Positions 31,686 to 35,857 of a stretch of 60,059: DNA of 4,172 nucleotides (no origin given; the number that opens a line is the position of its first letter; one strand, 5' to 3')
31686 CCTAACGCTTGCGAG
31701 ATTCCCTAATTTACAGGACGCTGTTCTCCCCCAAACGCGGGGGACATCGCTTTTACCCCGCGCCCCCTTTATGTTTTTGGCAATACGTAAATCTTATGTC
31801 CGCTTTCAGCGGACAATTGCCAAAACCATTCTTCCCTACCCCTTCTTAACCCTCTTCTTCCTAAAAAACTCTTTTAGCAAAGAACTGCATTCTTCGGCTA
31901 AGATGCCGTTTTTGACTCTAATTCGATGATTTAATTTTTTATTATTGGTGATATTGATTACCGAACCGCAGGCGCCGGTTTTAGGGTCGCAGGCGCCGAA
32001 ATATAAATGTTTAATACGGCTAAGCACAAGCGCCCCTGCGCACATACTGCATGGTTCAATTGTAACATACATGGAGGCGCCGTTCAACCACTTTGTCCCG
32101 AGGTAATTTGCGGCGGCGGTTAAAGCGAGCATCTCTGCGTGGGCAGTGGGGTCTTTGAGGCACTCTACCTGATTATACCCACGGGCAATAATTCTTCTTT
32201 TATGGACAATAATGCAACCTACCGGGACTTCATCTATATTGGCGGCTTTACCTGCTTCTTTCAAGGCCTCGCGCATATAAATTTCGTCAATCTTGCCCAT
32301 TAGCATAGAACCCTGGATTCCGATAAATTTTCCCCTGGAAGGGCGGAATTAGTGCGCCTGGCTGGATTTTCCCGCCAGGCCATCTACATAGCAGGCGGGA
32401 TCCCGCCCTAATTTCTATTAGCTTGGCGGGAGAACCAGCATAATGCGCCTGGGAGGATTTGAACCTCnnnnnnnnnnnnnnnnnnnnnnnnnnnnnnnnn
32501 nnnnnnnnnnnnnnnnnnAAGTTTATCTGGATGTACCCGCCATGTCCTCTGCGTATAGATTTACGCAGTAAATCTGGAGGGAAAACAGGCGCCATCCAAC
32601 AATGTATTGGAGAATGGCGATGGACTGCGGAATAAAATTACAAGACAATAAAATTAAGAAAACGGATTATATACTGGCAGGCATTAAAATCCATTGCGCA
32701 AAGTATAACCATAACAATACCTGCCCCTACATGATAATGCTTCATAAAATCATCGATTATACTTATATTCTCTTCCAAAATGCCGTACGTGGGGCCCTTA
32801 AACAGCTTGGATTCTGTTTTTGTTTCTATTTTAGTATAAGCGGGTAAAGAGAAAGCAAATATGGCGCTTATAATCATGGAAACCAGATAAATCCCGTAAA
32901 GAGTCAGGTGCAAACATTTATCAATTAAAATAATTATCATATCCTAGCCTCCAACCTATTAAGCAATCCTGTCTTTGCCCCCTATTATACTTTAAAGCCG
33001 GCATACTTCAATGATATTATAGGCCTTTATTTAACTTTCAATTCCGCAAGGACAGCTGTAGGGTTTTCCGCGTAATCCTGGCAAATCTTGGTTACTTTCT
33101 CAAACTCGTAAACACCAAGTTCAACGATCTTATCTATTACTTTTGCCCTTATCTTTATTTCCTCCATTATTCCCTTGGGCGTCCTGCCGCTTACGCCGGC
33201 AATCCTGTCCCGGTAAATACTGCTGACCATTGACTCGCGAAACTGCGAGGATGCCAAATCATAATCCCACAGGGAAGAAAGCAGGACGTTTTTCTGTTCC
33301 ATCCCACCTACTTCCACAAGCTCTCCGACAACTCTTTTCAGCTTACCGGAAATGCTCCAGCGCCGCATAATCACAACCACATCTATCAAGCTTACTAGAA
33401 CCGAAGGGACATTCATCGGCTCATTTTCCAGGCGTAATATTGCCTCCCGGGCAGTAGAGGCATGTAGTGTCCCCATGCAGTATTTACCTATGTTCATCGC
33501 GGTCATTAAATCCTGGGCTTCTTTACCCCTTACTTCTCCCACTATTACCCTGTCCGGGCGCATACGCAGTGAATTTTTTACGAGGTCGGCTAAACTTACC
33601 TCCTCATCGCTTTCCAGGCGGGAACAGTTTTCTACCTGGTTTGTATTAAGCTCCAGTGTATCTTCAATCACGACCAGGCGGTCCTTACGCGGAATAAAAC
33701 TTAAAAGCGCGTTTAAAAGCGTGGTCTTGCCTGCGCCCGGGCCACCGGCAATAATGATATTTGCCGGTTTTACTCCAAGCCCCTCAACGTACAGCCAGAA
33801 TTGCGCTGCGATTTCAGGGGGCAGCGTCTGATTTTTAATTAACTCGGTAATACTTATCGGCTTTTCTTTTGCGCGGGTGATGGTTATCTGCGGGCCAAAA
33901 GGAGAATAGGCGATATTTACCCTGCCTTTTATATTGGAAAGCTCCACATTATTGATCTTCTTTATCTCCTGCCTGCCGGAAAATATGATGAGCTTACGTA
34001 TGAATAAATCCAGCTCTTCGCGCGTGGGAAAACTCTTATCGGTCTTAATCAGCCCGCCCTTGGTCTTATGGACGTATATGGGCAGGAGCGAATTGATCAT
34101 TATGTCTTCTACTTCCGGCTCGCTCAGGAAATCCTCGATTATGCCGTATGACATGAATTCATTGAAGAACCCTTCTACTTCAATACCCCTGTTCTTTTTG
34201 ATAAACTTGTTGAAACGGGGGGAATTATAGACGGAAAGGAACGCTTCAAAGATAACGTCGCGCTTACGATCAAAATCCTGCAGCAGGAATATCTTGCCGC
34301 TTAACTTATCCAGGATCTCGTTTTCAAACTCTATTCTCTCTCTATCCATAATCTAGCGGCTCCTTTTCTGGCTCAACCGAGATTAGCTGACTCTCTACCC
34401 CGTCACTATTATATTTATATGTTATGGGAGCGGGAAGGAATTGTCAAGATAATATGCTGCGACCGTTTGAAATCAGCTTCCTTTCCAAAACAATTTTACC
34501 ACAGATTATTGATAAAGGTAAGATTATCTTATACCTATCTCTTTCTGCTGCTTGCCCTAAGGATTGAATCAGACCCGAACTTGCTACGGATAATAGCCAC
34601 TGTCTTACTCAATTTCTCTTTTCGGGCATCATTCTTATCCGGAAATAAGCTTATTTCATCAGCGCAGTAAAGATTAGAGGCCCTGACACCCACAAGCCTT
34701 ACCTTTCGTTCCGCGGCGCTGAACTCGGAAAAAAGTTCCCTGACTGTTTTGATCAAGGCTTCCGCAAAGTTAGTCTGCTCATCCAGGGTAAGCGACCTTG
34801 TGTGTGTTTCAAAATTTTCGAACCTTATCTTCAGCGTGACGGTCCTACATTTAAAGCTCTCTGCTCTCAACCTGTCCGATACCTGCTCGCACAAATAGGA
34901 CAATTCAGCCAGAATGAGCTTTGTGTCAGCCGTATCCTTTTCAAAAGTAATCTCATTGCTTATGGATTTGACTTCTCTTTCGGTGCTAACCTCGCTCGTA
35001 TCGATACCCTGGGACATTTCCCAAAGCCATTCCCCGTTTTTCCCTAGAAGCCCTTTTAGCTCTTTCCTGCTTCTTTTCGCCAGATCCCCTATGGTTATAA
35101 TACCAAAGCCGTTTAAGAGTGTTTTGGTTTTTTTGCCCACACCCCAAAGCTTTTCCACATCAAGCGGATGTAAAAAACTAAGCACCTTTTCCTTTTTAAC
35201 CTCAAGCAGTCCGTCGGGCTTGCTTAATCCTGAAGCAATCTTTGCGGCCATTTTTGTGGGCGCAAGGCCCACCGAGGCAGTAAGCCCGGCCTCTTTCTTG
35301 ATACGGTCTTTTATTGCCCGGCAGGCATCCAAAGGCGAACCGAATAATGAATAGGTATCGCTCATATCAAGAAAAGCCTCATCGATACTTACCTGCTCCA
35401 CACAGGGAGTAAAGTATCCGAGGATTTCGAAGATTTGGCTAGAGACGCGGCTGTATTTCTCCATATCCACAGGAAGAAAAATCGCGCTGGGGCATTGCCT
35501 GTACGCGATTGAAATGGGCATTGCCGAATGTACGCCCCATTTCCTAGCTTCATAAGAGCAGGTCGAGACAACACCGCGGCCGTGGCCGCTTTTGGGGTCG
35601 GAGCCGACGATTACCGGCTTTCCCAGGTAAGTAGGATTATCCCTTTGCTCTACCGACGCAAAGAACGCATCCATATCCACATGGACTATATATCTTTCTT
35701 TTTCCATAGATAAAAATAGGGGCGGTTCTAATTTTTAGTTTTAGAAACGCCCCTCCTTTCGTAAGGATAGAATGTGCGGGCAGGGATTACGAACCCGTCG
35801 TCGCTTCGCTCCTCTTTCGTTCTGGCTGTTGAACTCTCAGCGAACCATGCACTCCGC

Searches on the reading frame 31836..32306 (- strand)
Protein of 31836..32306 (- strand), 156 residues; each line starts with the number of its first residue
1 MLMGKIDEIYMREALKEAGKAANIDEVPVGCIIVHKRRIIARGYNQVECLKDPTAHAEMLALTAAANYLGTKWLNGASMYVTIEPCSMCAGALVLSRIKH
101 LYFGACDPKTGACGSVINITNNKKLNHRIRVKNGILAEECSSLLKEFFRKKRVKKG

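Call 12: search_protein_families(library=pfam, proteins=[window:31836-32306:-])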
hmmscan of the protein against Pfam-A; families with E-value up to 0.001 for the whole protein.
window:31836-32306:- (156 aa): 3 families
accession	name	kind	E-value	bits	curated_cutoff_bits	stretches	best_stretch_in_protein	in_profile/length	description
PF14437.12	MafB19-deam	-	3.6e-42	144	27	1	8-152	4-142/142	MafB19-like deaminase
PF00383.29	dCMP_cyt_deam_1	-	3.2e-31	107.7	25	1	7-104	4-101/102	Cytidine and deoxycytidylate deaminase zinc-binding region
PF14439.12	Bd3614-deam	-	0.00021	21.7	38.5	1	53-94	33-75/113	Bd3614-like deaminase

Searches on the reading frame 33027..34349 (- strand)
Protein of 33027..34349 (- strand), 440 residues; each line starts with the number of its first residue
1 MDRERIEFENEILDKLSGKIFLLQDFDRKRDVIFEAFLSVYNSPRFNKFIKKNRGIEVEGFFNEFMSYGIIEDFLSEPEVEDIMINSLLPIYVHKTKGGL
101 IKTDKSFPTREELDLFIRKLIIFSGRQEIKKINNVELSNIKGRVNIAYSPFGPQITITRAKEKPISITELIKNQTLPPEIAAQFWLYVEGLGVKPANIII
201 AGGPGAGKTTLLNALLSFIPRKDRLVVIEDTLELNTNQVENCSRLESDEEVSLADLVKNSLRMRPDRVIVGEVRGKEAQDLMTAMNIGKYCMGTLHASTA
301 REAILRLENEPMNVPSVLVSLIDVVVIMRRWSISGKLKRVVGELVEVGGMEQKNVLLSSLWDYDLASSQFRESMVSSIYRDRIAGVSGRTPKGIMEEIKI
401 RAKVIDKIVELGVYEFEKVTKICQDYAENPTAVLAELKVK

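Call 13: search_protein_families(library=pfam, proteins=[window:33027-34349:-])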
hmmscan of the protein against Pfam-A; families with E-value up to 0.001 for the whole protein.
window:33027-34349:- (440 aa): 4 families
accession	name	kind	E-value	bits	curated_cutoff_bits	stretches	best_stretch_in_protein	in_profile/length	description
PF00437.27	T2SSE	-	3.1e-34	118.7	24.9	1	188-320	135-268/370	Type II/IV secretion system protein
PF06414.18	Zeta_toxin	-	1.2e-05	25.3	22.3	1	194-232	15-54/199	Zeta toxin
PF13238.12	AAA_18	-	6.5e-05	23.8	29.4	1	198-283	1-90/128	AAA domain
PF02492.25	cobW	-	0.00083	19.4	20.7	0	198-230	3-35/180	CobW/HypB/UreG, nucleotide-binding domain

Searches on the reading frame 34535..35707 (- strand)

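Call 13: search_protein_families(library=pfam, proteins=[window:34535-35707:-])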
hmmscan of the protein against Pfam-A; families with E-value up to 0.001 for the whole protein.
window:34535-35707:- (390 aa): 5 families
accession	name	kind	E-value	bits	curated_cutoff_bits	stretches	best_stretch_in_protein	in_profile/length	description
PF00817.25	IMS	-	7e-53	179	23.2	1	10-159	1-147/148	impB/mucB/samB family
PF11799.13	IMS_C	-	9.1e-28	97.3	20.7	1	247-348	2-100/109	impB/mucB/samB family C-terminal domain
PF11798.14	IMS_HHH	-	2.1e-07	31.2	24.4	1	173-203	2-32/32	IMS family HHH motif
PF21999.2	IMS_HHH_1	-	3.7e-07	30.9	27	1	186-236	2-53/53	DNA polymerase-iota, thumb domain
PF21704.3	POLH-Rev1_HhH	-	0.00032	21.3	27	1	192-235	12-56/56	DNApol eta/Rev1, HhH motif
